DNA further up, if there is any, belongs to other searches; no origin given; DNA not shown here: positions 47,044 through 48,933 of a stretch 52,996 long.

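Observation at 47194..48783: ABC transporter ATPase with a ~260-aa insertion at the SMC/Rad50 coiled-coil position, including a hydrophobic segment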

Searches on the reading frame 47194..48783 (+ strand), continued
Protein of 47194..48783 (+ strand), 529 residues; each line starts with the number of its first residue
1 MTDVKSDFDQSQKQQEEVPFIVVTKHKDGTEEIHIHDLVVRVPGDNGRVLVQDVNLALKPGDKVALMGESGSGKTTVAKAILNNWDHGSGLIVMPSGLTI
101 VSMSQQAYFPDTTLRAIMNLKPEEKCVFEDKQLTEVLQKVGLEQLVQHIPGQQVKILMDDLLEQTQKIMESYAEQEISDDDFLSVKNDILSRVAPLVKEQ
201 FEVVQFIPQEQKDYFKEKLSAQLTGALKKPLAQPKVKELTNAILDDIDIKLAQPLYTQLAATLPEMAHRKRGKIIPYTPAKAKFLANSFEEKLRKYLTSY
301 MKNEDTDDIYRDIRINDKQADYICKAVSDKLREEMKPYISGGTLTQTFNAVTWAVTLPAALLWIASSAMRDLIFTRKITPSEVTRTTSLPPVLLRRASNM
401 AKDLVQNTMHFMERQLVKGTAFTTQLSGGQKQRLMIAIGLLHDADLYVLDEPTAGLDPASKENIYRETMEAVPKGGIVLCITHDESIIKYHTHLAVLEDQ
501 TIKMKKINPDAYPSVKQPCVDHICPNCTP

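Call 67: search_protein_families(library=pfam, proteins=[L003:2838-4091:+, L003:4676-5656:+, L004:1632-3947:-, L004:3961-4617:-, L004:8842-10107:-, L004:10726-11619:-, L004:11620-13602:-, L002:9812-10648:-, L002:11396-12658:+, L002:12942-14192:-], max_evalue=0.00001)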
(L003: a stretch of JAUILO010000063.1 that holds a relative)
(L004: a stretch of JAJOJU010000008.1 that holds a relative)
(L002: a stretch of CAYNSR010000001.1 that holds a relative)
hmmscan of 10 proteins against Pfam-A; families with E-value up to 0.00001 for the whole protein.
L003:2838-4091:+ (417 aa): 1 family
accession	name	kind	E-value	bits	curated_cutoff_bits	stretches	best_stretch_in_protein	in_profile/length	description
PF02646.22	RmuC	-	3e-91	306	26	1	95-379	2-288/291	RmuC family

L003:4676-5656:+ (326 aa): 2 families
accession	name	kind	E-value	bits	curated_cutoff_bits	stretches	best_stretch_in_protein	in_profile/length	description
PF00551.24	Formyl_trans_N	-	1.9e-43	148.8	26.1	1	15-194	2-181/181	Formyl transferase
PF02911.23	Formyl_trans_C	-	5.9e-21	75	21.1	1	219-315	2-98/100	Formyl transferase, C-terminal domain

L004:1632-3947:- (771 aa): 1 family
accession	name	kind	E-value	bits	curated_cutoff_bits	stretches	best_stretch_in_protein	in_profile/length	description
PF01558.24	POR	-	2.3e-22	80.4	27.4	1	515-702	1-172/173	Pyruvate ferredoxin/flavodoxin oxidoreductase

L004:3961-4617:- (218 aa): 0 families

L004:8842-10107:- (421 aa): 4 families
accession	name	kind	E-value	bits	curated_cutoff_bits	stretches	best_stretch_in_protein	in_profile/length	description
PF02771.21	Acyl-CoA_dh_N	-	1.4e-43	148.3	22.9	1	46-157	2-113/113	Acyl-CoA dehydrogenase, N-terminal domain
PF00441.29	Acyl-CoA_dh_1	-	1e-40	139.7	22.4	1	268-416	1-149/150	Acyl-CoA dehydrogenase, C-terminal domain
PF02770.24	Acyl-CoA_dh_M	-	1.3e-26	93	33.3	1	161-256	1-97/97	Acyl-CoA dehydrogenase, middle domain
PF08028.16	Acyl-CoA_dh_2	-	1.4e-09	38.8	22.7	1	289-399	7-127/134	Acyl-CoA dehydrogenase, C-terminal domain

L004:10726-11619:- (297 aa): 1 family
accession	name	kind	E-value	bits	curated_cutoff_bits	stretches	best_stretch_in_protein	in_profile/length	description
PF00682.25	HMGL-like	-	2.2e-56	191.6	29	1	7-279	2-259/260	HMGL-like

L004:11620-13602:- (660 aa): 8 families
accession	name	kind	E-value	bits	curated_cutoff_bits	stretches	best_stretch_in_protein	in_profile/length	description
PF02786.22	CPSase_L_D2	-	1.3e-79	267.1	19.8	1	117-323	3-209/211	Carbamoyl-phosphate synthase L chain, ATP binding domain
PF00289.28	Biotin_carb_N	-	5.3e-47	159.3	25.5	1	1-110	1-110/110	Biotin carboxylase, N-terminal domain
PF02785.25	Biotin_carb_C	-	2.1e-36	124.7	32.4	1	337-443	1-107/108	Biotin carboxylase C-terminal domain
PF00364.28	Biotin_lipoyl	-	1.3e-16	60.6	22.1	1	589-654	3-73/73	Biotin-requiring enzyme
PF07478.18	Dala_Dala_lig_C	-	2.9e-11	43.7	24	1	123-292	2-174/204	D-ala D-ala ligase C-terminus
PF02222.28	ATP-grasp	-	2.9e-09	37.3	27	1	123-290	3-159/179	ATP-grasp domain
PF13533.13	Biotin_lipoyl_2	-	5.4e-09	36.1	29.8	0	589-617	3-31/32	Biotin-lipoyl like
PF21139.3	BT_MCC_alpha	-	1.5e-06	29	31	1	462-574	5-116/118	Methylcrotonyl-CoA carboxylase, alpha-subunit, BT domain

L002:9812-10648:- (278 aa): 6 families
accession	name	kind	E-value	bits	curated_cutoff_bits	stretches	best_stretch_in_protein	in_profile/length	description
PF08241.18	Methyltransf_11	-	2.3e-16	60.6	21.2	1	69-163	1-91/95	Methyltransferase domain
PF13649.12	Methyltransf_25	-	2e-15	57.6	27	1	68-161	1-95/97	Methyltransferase domain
PF13847.12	Methyltransf_31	-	8.6e-12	45.4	27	1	66-171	5-113/145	Methyltransferase domain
PF01209.24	Ubie_methyltran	-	3e-08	33.8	20.1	1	58-161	41-145/233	ubiE/COQ5 methyltransferase family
PF13489.12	Methyltransf_23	-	2.5e-07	31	27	1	64-213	22-163/164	Methyltransferase domain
PF08242.18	Methyltransf_12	-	3.9e-06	28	30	1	69-163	1-96/98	Methyltransferase domain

L002:11396-12658:+ (420 aa): 2 families
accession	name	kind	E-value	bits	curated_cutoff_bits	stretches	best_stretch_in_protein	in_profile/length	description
PF04055.27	Radical_SAM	-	9.6e-16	58.8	29.5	1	160-339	2-164/166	Radical SAM superfamily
PF21016.3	RlmN_N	-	4.7e-15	55.5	24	1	58-116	2-60/60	Ribosomal RNA large subunit methyltransferase N-terminal domain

L002:12942-14192:- (416 aa): 5 families
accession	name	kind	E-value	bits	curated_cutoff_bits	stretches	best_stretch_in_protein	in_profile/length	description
PF03486.20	HI0933_like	-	1.3e-69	234.8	50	1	17-405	3-243/244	HI0933-like protein Rossmann domain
PF22780.1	HI0933_like_1st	-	8.2e-22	78.2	27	1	204-351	1-163/165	HI0933-like protein barrel and H2TH domain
PF01266.30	DAO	-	2.6e-07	30.9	27.9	0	17-50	2-35/353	FAD dependent oxidoreductase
PF13450.12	NAD_binding_8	-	3.2e-06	27.7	21.9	1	19-50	1-32/68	NAD(P)-binding Rossmann-like domain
PF07992.20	Pyr_redox_2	-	9.4e-06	25.7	26.1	0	17-176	3-108/291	Pyridine nucleotide-disulphide oxidoreductase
